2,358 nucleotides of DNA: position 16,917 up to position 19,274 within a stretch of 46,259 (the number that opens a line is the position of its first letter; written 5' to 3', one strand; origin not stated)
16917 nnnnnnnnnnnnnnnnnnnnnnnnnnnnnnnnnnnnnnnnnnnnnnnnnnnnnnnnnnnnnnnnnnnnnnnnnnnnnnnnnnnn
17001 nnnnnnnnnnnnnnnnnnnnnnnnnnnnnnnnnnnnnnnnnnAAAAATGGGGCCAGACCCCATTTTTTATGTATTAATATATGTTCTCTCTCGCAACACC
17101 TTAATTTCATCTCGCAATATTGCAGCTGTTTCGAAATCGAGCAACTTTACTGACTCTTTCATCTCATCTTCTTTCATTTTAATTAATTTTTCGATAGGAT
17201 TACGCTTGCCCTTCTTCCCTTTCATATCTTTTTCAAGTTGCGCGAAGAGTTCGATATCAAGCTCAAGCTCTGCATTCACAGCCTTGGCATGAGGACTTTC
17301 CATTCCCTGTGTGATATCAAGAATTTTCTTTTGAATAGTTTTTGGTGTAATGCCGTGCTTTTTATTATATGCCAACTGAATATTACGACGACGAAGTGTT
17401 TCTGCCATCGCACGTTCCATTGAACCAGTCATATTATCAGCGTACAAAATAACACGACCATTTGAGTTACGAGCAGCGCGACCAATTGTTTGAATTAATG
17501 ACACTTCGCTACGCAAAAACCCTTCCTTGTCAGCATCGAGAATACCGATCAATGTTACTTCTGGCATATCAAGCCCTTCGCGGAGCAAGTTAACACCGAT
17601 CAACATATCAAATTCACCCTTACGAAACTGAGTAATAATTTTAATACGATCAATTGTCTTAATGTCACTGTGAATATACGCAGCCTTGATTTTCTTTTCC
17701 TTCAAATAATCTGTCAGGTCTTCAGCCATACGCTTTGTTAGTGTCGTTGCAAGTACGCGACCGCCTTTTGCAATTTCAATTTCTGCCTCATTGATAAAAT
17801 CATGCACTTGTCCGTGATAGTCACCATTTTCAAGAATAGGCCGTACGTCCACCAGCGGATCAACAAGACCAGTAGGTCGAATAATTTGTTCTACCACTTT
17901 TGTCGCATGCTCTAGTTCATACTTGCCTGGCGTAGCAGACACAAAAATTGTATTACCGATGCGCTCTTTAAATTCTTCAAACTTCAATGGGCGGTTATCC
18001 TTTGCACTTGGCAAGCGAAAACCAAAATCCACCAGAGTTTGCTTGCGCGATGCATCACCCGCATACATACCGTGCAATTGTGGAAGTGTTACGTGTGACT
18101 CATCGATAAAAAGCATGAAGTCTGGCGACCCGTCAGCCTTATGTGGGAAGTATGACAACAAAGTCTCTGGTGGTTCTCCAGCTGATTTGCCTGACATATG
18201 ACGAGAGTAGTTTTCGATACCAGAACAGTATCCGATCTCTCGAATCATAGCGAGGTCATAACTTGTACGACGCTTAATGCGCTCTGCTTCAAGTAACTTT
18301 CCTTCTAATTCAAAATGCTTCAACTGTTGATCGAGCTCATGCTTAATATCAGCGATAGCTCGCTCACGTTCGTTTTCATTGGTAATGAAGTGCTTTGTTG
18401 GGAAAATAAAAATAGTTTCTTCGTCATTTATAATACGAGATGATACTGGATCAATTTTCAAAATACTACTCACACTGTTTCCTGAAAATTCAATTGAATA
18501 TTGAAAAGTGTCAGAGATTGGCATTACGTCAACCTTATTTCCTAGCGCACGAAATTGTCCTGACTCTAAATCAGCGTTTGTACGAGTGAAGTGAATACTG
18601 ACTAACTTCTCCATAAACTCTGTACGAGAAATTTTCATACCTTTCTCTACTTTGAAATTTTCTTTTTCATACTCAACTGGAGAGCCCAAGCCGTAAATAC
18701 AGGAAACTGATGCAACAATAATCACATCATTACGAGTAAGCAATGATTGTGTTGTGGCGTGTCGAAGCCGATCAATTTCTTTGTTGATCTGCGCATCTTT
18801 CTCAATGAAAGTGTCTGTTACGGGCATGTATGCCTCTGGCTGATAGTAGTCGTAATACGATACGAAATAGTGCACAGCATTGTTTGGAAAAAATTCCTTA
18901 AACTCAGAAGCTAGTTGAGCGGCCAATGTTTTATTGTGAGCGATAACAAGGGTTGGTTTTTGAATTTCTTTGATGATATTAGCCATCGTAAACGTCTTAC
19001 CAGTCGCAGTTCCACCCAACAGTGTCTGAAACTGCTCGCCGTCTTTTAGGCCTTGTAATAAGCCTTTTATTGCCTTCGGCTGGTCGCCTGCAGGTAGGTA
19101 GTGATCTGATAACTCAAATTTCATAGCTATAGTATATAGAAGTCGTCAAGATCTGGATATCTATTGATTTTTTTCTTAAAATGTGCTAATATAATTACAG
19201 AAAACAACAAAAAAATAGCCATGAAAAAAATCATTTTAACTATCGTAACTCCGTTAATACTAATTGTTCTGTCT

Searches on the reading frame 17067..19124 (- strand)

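Call 10: search_protein_families(library=pfam, proteins=[window:17067-19124:-])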
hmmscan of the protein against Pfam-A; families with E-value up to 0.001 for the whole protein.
window:17067-19124:- (685 aa): 5 families
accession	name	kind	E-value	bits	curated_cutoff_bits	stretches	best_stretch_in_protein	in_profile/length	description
PF12344.14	UvrB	-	8.8e-23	80.3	27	1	560-601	1-42/43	Ultra-violet resistance protein B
PF00271.37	Helicase_C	-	2.2e-21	76.6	23.5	1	449-553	10-109/110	Helicase conserved C-terminal domain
PF17757.6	UvrB_inter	-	9.5e-20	71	22.9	1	158-246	2-91/91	UvrB interaction domain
PF04851.21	ResIII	-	6e-10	39.7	22.5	1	14-85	7-83/164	Type III restriction enzyme, res subunit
PF02151.25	UVR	-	1e-06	28.7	21.5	1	645-679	1-35/36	UvrB/uvrC motif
